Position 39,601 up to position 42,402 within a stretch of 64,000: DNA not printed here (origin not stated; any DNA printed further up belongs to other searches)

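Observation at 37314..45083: Self-sufficient DHA-kinase operon: tetR, then dhaK-dhaL-dhaM(EIIA-HPr-full EI)-glpK2-orphan SBP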

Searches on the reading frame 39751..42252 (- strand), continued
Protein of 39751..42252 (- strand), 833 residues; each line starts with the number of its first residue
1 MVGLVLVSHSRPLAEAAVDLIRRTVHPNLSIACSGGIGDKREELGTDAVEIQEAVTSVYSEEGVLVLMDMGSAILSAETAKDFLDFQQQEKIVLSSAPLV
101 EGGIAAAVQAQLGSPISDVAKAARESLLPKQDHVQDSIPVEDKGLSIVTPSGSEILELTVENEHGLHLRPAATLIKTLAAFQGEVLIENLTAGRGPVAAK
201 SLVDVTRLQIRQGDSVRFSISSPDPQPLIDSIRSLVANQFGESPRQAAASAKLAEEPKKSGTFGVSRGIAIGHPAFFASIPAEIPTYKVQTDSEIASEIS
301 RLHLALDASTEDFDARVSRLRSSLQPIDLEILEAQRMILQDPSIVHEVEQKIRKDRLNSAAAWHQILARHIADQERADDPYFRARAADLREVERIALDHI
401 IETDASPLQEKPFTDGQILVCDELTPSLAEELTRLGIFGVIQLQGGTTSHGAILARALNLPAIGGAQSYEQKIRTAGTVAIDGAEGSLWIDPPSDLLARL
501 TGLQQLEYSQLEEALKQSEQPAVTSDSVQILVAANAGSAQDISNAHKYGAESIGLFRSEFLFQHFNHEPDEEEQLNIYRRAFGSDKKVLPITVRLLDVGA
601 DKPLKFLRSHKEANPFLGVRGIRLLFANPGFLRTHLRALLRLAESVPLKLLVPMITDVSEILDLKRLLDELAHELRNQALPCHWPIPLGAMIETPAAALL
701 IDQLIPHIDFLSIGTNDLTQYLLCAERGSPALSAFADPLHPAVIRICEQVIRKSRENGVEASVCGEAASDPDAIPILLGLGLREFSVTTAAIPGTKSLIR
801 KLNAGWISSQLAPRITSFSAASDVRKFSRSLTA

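Call 11: find_homologous_proteins(query=window:39751-42252:-, max_evalue=1e-30)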
Query window:39751-42252:- (833 aa): 879 proteins with E <= 1e-30 among 8000 candidates; the best 120 are listed.
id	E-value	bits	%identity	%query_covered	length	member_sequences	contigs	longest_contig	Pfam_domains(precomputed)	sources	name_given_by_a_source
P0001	0.0e+0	1640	91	100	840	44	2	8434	PF03610.22,PF05524.19,PF00381.25,PF00391.30,PF02896.25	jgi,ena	-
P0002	0.0e+0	1602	89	100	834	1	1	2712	PF03610.22,PF05524.19,PF00381.25,PF00391.30,PF02896.25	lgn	-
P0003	0.0e+0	1599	88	100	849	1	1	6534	PF03610.22,PF05524.19,PF00381.25,PF00391.30,PF02896.25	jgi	jgi:phosphoenolpyruvate-protein phosphotransferase/dihydroxyacetone kinase phosphotransfer subunit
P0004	0.0e+0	1442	79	100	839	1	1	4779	PF03610.22,PF05524.19,PF00381.25,PF00391.30,PF02896.25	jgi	jgi:phosphoenolpyruvate-protein phosphotransferase/dihydroxyacetone kinase phosphotransfer subunit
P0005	0.0e+0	1373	77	100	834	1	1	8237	PF03610.22,PF05524.19,PF00381.25,PF00391.30,PF02896.25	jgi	jgi:phosphocarrier protein FPr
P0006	0.0e+0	1371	76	100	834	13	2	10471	PF03610.22,PF05524.19,PF00381.25,PF00391.30,PF02896.25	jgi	jgi:phosphoenolpyruvate-protein phosphotransferase/dihydroxyacetone kinase phosphotransfer subunit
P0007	0.0e+0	1368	76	100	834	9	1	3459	PF03610.22,PF05524.19,PF00381.25,PF00391.30,PF02896.25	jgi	-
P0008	0.0e+0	1360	76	100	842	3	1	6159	PF03610.22,PF05524.19,PF00381.25,PF00391.30,PF02896.25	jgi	jgi:phosphocarrier protein FPr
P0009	0.0e+0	1357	76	100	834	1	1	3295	PF03610.22,PF05524.19,PF00381.25,PF00391.30,PF02896.25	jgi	jgi:multiphosphoryl transfer protein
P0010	0.0e+0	1351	75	100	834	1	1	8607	PF03610.22,PF05524.19,PF00381.25,PF00391.30,PF02896.25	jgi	jgi:phosphocarrier protein FPr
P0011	0.0e+0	1350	75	100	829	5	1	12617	PF03610.22,PF05524.19,PF00381.25,PF00391.30,PF02896.25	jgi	jgi:phosphoenolpyruvate-protein phosphotransferase/dihydroxyacetone kinase phosphotransfer subunit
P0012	0.0e+0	1349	74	100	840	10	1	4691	PF03610.22,PF05524.19,PF00381.25,PF00391.30,PF02896.25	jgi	jgi:multiphosphoryl transfer protein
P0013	0.0e+0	1348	75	100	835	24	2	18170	PF03610.22,PF05524.19,PF00381.25,PF00391.30,PF02896.25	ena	-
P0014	0.0e+0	1339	75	100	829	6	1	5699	PF03610.22,PF05524.19,PF00381.25,PF00391.30,PF02896.25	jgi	jgi:phosphoenolpyruvate-protein phosphotransferase/dihydroxyacetone kinase phosphotransfer subunit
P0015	0.0e+0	1335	75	100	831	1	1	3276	PF03610.22,PF05524.19,PF00381.25,PF00391.30,PF02896.25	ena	-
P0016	0.0e+0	1335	75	100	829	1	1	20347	PF03610.22,PF05524.19,PF00381.25,PF00391.30,PF02896.25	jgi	jgi:phosphoenolpyruvate-protein phosphotransferase/dihydroxyacetone kinase phosphotransfer subunit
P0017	0.0e+0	1329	75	100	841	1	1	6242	PF03610.22,PF05524.19,PF00381.25,PF00391.30,PF02896.25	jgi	jgi:phosphocarrier protein FPr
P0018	0.0e+0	1325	73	100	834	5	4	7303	PF03610.22,PF05524.19,PF00381.25,PF00391.30,PF02896.25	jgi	jgi:multiphosphoryl transfer protein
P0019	0.0e+0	1310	72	100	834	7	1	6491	PF03610.22,PF05524.19,PF00381.25,PF00391.30,PF02896.25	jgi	jgi:phosphoenolpyruvate-protein phosphotransferase/dihydroxyacetone kinase phosphotransfer subunit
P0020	0.0e+0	1229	69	100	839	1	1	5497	PF03610.22,PF05524.19,PF00381.25,PF00391.30,PF02896.25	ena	-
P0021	0.0e+0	1223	99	70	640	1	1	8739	PF03610.22,PF05524.19,PF00381.25,PF00391.30,PF02896.25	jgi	jgi:dihydroxyacetone kinase phosphotransfer subunit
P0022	0.0e+0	1113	63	100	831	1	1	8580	PF03610.22,PF05524.19,PF00381.25,PF00391.30,PF02896.25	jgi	jgi:phosphoenolpyruvate-protein phosphotransferase/dihydroxyacetone kinase phosphotransfer subunit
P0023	0.0e+0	1099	63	100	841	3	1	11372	PF03610.22,PF05524.19,PF00381.25,PF00391.30,PF02896.25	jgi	jgi:phosphoenolpyruvate-protein phosphotransferase/dihydroxyacetone kinase phosphotransfer subunit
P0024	0.0e+0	1099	63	100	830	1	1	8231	PF03610.22,PF05524.19,PF00381.25,PF00391.30,PF02896.25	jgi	jgi:multiphosphoryl transfer protein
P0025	0.0e+0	1098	62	100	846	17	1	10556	PF03610.22,PF05524.19,PF00381.25,PF00391.30,PF02896.25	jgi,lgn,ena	jgi:multiphosphoryl transfer protein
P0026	0.0e+0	1098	63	100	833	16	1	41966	PF03610.22,PF05524.19,PF00381.25,PF00391.30,PF02896.25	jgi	jgi:multiphosphoryl transfer protein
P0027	0.0e+0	1098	63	100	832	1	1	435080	PF03610.22,PF05524.19,PF00381.25,PF00391.30,PF02896.25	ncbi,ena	-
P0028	0.0e+0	1098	63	100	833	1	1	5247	PF03610.22,PF05524.19,PF00381.25,PF00391.30,PF02896.25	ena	-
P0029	0.0e+0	1098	63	100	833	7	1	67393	PF03610.22,PF05524.19,PF00381.25,PF00391.30,PF02896.25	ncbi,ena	-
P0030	0.0e+0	1098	62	100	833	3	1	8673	PF03610.22,PF05524.19,PF00381.25,PF00391.30,PF02896.25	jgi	jgi:multiphosphoryl transfer protein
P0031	0.0e+0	1095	63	100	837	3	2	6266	PF03610.22,PF05524.19,PF00381.25,PF00391.30,PF02896.25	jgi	jgi:multiphosphoryl transfer protein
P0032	0.0e+0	1095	63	100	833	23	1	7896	PF03610.22,PF05524.19,PF00381.25,PF00391.30,PF02896.25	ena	-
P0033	0.0e+0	1092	63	100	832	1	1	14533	PF03610.22,PF05524.19,PF00381.25,PF00391.30,PF02896.25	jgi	jgi:multiphosphoryl transfer protein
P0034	0.0e+0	1091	62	100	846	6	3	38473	PF03610.22,PF05524.19,PF00381.25,PF00391.30,PF02896.25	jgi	jgi:phosphoenolpyruvate-protein phosphotransferase/dihydroxyacetone kinase phosphotransfer subunit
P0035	0.0e+0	1090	62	100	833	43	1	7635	PF03610.22,PF05524.19,PF00381.25,PF00391.30,PF02896.25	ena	-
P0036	0.0e+0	1089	62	100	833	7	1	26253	PF03610.22,PF05524.19,PF00381.25,PF00391.30,PF02896.25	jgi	jgi:multiphosphoryl transfer protein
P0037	0.0e+0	1089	63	100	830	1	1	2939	PF03610.22,PF05524.19,PF00381.25,PF00391.30,PF02896.25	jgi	jgi:phosphoenolpyruvate-protein phosphotransferase/dihydroxyacetone kinase phosphotransfer subunit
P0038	0.0e+0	1085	63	100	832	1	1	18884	PF03610.22,PF05524.19,PF00381.25,PF00391.30,PF02896.25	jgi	jgi:multiphosphoryl transfer protein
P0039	0.0e+0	1085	62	100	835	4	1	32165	PF03610.22,PF05524.19,PF00381.25,PF00391.30,PF02896.25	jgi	jgi:multiphosphoryl transfer protein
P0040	0.0e+0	1084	61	100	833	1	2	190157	PF03610.22,PF05524.19,PF00381.25,PF00391.30,PF02896.25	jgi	-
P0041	0.0e+0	1084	63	100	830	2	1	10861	PF03610.22,PF05524.19,PF00381.25,PF00391.30,PF02896.25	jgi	jgi:phosphoenolpyruvate-protein phosphotransferase/dihydroxyacetone kinase phosphotransfer subunit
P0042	0.0e+0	1082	62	100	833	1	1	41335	PF03610.22,PF05524.19,PF00381.25,PF00391.30,PF02896.25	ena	-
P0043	0.0e+0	1081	62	100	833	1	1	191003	PF03610.22,PF05524.19,PF00381.25,PF00391.30,PF02896.25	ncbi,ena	-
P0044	0.0e+0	1080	62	100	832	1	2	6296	PF03610.22,PF05524.19,PF00381.25,PF00391.30,PF02896.25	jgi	jgi:multiphosphoryl transfer protein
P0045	0.0e+0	1079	61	100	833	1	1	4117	PF03610.22,PF05524.19,PF00381.25,PF00391.30,PF02896.25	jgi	jgi:multiphosphoryl transfer protein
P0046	0.0e+0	1079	62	100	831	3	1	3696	PF03610.22,PF05524.19,PF00381.25,PF00391.30,PF02896.25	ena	-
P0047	0.0e+0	1079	62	100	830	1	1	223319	PF03610.22,PF05524.19,PF00381.25,PF00391.30,PF02896.25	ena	-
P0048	0.0e+0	1078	62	100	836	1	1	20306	PF03610.22,PF05524.19,PF00381.25,PF00391.30,PF02896.25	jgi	jgi:multiphosphoryl transfer protein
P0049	0.0e+0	1077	62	100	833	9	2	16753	PF03610.22,PF05524.19,PF00381.25,PF00391.30,PF02896.25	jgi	jgi:phosphoenolpyruvate-protein phosphotransferase/dihydroxyacetone kinase phosphotransfer subunit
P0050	0.0e+0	1076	61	100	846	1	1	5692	PF03610.22,PF05524.19,PF00381.25,PF00391.30,PF02896.25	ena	-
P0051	0.0e+0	1075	62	100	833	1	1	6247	PF03610.22,PF05524.19,PF00381.25,PF00391.30,PF02896.25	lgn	-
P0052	0.0e+0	1074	61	100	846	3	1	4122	PF03610.22,PF05524.19,PF00381.25,PF00391.30,PF02896.25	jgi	-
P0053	0.0e+0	1073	62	100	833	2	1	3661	PF03610.22,PF05524.19,PF00381.25,PF00391.30,PF02896.25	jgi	jgi:phosphoenolpyruvate-protein phosphotransferase/dihydroxyacetone kinase phosphotransfer subunit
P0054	0.0e+0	1072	61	100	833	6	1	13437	PF03610.22,PF05524.19,PF00381.25,PF00391.30,PF02896.25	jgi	jgi:multiphosphoryl transfer protein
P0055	0.0e+0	1071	61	100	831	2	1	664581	PF03610.22,PF05524.19,PF00381.25,PF00391.30,PF02896.25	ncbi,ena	-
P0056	0.0e+0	1070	61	100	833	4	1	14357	PF03610.22,PF05524.19,PF00381.25,PF00391.30,PF02896.25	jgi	-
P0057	0.0e+0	1069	61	100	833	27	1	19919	PF03610.22,PF05524.19,PF00381.25,PF00391.30,PF02896.25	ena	-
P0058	0.0e+0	1067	62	100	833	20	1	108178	PF03610.22,PF05524.19,PF00381.25,PF00391.30,PF02896.25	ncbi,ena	-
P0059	0.0e+0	1067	61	100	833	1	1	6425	PF03610.22,PF05524.19,PF00381.25,PF00391.30,PF02896.25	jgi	jgi:phosphoenolpyruvate-protein phosphotransferase/dihydroxyacetone kinase phosphotransfer subunit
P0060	0.0e+0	1065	62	100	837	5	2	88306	PF03610.22,PF05524.19,PF00381.25,PF00391.30,PF02896.25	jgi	jgi:multiphosphoryl transfer protein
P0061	0.0e+0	1064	61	100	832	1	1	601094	PF03610.22,PF05524.19,PF00381.25,PF00391.30,PF02896.25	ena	-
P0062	0.0e+0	1064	61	100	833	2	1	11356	PF03610.22,PF05524.19,PF00381.25,PF00391.30,PF02896.25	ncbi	-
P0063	0.0e+0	1062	61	100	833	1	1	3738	PF03610.22,PF05524.19,PF00381.25,PF00391.30,PF02896.25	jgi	jgi:phosphoenolpyruvate-protein phosphotransferase/dihydroxyacetone kinase phosphotransfer subunit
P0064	0.0e+0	1062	61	100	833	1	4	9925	PF03610.22,PF05524.19,PF00381.25,PF00391.30,PF02896.25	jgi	jgi:phosphoenolpyruvate-protein phosphotransferase/dihydroxyacetone kinase phosphotransfer subunit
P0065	0.0e+0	1061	61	100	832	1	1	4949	PF03610.22,PF05524.19,PF00381.25,PF00391.30,PF02896.25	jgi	jgi:multiphosphoryl transfer protein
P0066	0.0e+0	1061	61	100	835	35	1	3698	PF03610.22,PF05524.19,PF00381.25,PF00391.30,PF02896.25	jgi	jgi:phosphoenolpyruvate-protein phosphotransferase/dihydroxyacetone kinase phosphotransfer subunit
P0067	0.0e+0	1061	61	100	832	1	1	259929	PF03610.22,PF05524.19,PF00381.25,PF00391.30,PF02896.25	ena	-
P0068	0.0e+0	1061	61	100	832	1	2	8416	PF03610.22,PF05524.19,PF00381.25,PF00391.30,PF02896.25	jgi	jgi:multiphosphoryl transfer protein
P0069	0.0e+0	1061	61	100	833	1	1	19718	PF03610.22,PF05524.19,PF00381.25,PF00391.30,PF02896.25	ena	-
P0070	0.0e+0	1060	61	100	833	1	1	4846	PF03610.22,PF05524.19,PF00381.25,PF00391.30,PF02896.25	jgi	jgi:phosphoenolpyruvate-protein phosphotransferase/dihydroxyacetone kinase phosphotransfer subunit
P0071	0.0e+0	1059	61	100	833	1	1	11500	PF03610.22,PF05524.19,PF00381.25,PF00391.30,PF02896.25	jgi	jgi:phosphoenolpyruvate-protein phosphotransferase/dihydroxyacetone kinase phosphotransfer subunit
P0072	0.0e+0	1059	61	100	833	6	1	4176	PF03610.22,PF05524.19,PF00381.25,PF00391.30,PF02896.25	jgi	jgi:multiphosphoryl transfer protein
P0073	0.0e+0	1059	60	100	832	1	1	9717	PF03610.22,PF05524.19,PF00381.25,PF00391.30,PF02896.25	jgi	jgi:multiphosphoryl transfer protein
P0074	0.0e+0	1056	61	100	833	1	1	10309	PF03610.22,PF05524.19,PF00381.25,PF00391.30,PF02896.25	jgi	jgi:multiphosphoryl transfer protein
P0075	0.0e+0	1056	61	100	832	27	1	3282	PF03610.22,PF05524.19,PF00381.25,PF00391.30,PF02896.25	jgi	jgi:multiphosphoryl transfer protein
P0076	0.0e+0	1056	62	98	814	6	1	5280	PF03610.22,PF05524.19,PF00381.25,PF00391.30,PF02896.25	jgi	jgi:phosphoenolpyruvate-protein phosphotransferase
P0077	0.0e+0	1054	60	100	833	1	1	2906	PF03610.22,PF05524.19,PF00381.25,PF00391.30,PF02896.25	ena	-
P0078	0.0e+0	1054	61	100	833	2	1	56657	PF03610.22,PF05524.19,PF00381.25,PF00391.30,PF02896.25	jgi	jgi:multiphosphoryl transfer protein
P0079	0.0e+0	1054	61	100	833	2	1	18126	PF03610.22,PF05524.19,PF00381.25,PF00391.30,PF02896.25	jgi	jgi:multiphosphoryl transfer protein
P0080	0.0e+0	1053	61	100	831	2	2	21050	PF03610.22,PF05524.19,PF00381.25,PF00391.30,PF02896.25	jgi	jgi:phosphoenolpyruvate-protein phosphotransferase/dihydroxyacetone kinase phosphotransfer subunit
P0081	0.0e+0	1049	61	100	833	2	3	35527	PF03610.22,PF05524.19,PF00381.25,PF00391.30,PF02896.25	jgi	jgi:phosphoenolpyruvate-protein phosphotransferase/dihydroxyacetone kinase phosphotransfer subunit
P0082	0.0e+0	1048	60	100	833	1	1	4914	PF03610.22,PF05524.19,PF00381.25,PF00391.30,PF02896.25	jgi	jgi:multiphosphoryl transfer protein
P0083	0.0e+0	1048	61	100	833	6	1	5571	PF03610.22,PF05524.19,PF00381.25,PF00391.30,PF02896.25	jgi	jgi:phosphoenolpyruvate-protein phosphotransferase/dihydroxyacetone kinase phosphotransfer subunit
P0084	0.0e+0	1048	61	98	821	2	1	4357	PF03610.22,PF05524.19,PF00381.25,PF00391.30,PF02896.25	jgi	-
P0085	0.0e+0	1046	60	100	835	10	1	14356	PF03610.22,PF05524.19,PF00381.25,PF00391.30,PF02896.25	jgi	jgi:multiphosphoryl transfer protein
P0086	0.0e+0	1044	61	100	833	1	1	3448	PF03610.22,PF05524.19,PF00381.25,PF00391.30,PF02896.25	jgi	jgi:multiphosphoryl transfer protein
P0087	0.0e+0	1043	60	100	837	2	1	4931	PF03610.22,PF05524.19,PF00381.25,PF00391.30,PF02896.25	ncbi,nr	ncbi:MAG: phosphoenolpyruvate--protein phosphotransferase [Verrucomicrobia bacterium]|nr:phosphoenol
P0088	0.0e+0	1040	61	100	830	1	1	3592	PF03610.22,PF05524.19,PF00381.25,PF00391.30,PF02896.25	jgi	jgi:phosphoenolpyruvate-protein phosphotransferase/dihydroxyacetone kinase phosphotransfer subunit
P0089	0.0e+0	1035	60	100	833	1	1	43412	PF03610.22,PF05524.19,PF00381.25,PF00391.30,PF02896.25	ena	-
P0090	0.0e+0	1029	61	98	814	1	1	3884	PF03610.22,PF05524.19,PF00381.25,PF00391.30,PF02896.25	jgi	jgi:phosphocarrier protein FPr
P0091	0.0e+0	1028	59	100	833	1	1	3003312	PF03610.22,PF05524.19,PF00381.25,PF00391.30,PF02896.25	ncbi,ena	-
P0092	0.0e+0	1027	61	100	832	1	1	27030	PF03610.22,PF05524.19,PF00381.25,PF00391.30,PF02896.25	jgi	jgi:multiphosphoryl transfer protein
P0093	0.0e+0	1025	59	100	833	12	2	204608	PF03610.22,PF05524.19,PF00381.25,PF00391.30,PF02896.25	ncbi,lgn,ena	-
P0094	0.0e+0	1020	59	100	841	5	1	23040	PF03610.22,PF05524.19,PF00381.25,PF00391.30,PF02896.25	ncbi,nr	ncbi:MAG: phosphoenolpyruvate--protein phosphotransferase [Verrucomicrobia bacterium]|nr:phosphoenol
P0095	0.0e+0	1016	58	100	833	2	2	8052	PF03610.22,PF05524.19,PF00381.25,PF00391.30,PF02896.25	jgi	jgi:multiphosphoryl transfer protein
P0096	0.0e+0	1011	57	100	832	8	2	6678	PF03610.22,PF05524.19,PF00381.25,PF00391.30,PF02896.25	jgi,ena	jgi:multiphosphoryl transfer protein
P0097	3.3e-298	1010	56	100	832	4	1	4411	PF03610.22,PF05524.19,PF00381.25,PF00391.30,PF02896.25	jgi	-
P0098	3.9e-297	1006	57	100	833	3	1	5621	PF03610.22,PF05524.19,PF00381.25,PF00391.30,PF02896.25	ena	-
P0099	8.6e-297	1005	58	100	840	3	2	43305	PF03610.22,PF05524.19,PF00381.25,PF00391.30,PF02896.25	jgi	jgi:multiphosphoryl transfer protein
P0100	1.1e-296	1004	57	100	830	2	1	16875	PF03610.22,PF05524.19,PF00381.25,PF00391.30,PF02896.25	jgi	jgi:multiphosphoryl transfer protein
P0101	2.2e-296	1003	57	100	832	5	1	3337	PF03610.22,PF05524.19,PF00381.25,PF00391.30,PF02896.25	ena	-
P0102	5.7e-295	999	58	100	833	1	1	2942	PF03610.22,PF05524.19,PF00381.25,PF00391.30,PF02896.25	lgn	-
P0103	1.2e-293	995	57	100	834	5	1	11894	PF03610.22,PF05524.19,PF00381.25,PF00391.30,PF02896.25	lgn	-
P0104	2.0e-289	980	55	100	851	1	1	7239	PF03610.22,PF05524.19,PF00381.25,PF00391.30,PF02896.25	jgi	jgi:multiphosphoryl transfer protein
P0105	1.2e-283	961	56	100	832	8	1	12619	PF03610.22,PF05524.19,PF00381.25,PF00391.30,PF02896.25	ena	-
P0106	1.5e-282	958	74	73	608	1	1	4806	PF03610.22,PF05524.19,PF00381.25,PF00391.30,PF02896.25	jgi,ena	jgi:phosphocarrier protein FPr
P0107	5.1e-278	943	54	100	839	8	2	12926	PF03610.22,PF05524.19,PF00381.25,PF00391.30,PF02896.25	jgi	jgi:phosphoenolpyruvate-protein phosphotransferase/dihydroxyacetone kinase phosphotransfer subunit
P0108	8.2e-278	942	55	99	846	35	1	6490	PF03610.22,PF05524.19,PF00381.25,PF00391.30,PF02896.25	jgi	jgi:multiphosphoryl transfer protein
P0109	1.0e-270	919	61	86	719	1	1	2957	PF03610.22,PF05524.19,PF00381.25,PF00391.30,PF02896.25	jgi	-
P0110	8.3e-269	912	54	100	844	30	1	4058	PF03610.22,PF05524.19,PF00381.25,PF00391.30,PF02896.25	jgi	jgi:multiphosphoryl transfer protein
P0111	2.5e-267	907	53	100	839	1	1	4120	PF03610.22,PF05524.19,PF00381.25,PF00391.30,PF02896.25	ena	-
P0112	1.3e-266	905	54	100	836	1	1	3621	PF03610.22,PF05524.19,PF00381.25,PF00391.30,PF02896.25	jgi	jgi:multiphosphoryl transfer protein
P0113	1.3e-266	905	54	100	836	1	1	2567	PF03610.22,PF05524.19,PF00381.25,PF00391.30,PF02896.25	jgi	jgi:multiphosphoryl transfer protein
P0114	4.5e-266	903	53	100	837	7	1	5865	PF03610.22,PF05524.19,PF00381.25,PF00391.30,PF02896.25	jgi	jgi:multiphosphoryl transfer protein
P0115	1.4e-265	902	53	100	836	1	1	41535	PF03610.22,PF05524.19,PF00381.25,PF00391.30,PF02896.25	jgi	jgi:multiphosphoryl transfer protein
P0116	3.0e-265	901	53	100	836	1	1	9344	PF03610.22,PF05524.19,PF00381.25,PF00391.30,PF02896.25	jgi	jgi:phosphoenolpyruvate-protein phosphotransferase/dihydroxyacetone kinase phosphotransfer subunit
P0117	3.4e-265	900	54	100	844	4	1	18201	PF03610.22,PF05524.19,PF00381.25,PF00391.30,PF02896.25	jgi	jgi:multiphosphoryl transfer protein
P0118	1.7e-264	898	53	100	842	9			PF03610.22,PF05524.19,PF00381.25,PF00391.30,PF02896.25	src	-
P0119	4.4e-264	897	53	100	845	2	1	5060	PF03610.22,PF05524.19,PF00381.25,PF00391.30,PF02896.25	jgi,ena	jgi:multiphosphoryl transfer protein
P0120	3.1e-263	894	53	100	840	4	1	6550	PF03610.22,PF05524.19,PF00381.25,PF00391.30,PF02896.25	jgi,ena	jgi:multiphosphoryl transfer protein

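Call 13: find_encoding_contigs(protein=P0016, flank=8000, max_places=2)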
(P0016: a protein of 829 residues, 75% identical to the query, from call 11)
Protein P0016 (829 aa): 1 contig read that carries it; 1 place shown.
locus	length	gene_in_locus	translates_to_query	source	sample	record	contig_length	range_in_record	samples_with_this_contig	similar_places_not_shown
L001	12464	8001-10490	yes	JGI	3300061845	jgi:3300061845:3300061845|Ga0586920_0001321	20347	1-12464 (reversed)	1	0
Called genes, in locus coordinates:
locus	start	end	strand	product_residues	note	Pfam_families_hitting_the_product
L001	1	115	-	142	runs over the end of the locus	PF08899:DUF1844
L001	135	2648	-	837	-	PF00675:Peptidase_M16, PF05193:Peptidase_M16_C, PF00675:Peptidase_M16, PF05193:Peptidase_M16_C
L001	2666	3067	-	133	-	-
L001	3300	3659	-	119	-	PF09723:Zn_ribbon_8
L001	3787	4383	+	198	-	PF03734:YkuD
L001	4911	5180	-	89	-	PF04226:Transgly_assoc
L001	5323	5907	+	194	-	PF00440:TetR_N, PF17937:TetR_C_28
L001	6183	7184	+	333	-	PF02733:Dak1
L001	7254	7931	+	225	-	PF02734:Dak2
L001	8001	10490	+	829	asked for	PF03610:EIIA-man, PF00381:PTS-HPr, PF05524:PEP-utilisers_N, PF00391:PEP-utilizers, PF02896:PEP-utilizers_C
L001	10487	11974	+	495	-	PF00370:FGGY_N, PF02782:FGGY_C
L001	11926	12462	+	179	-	?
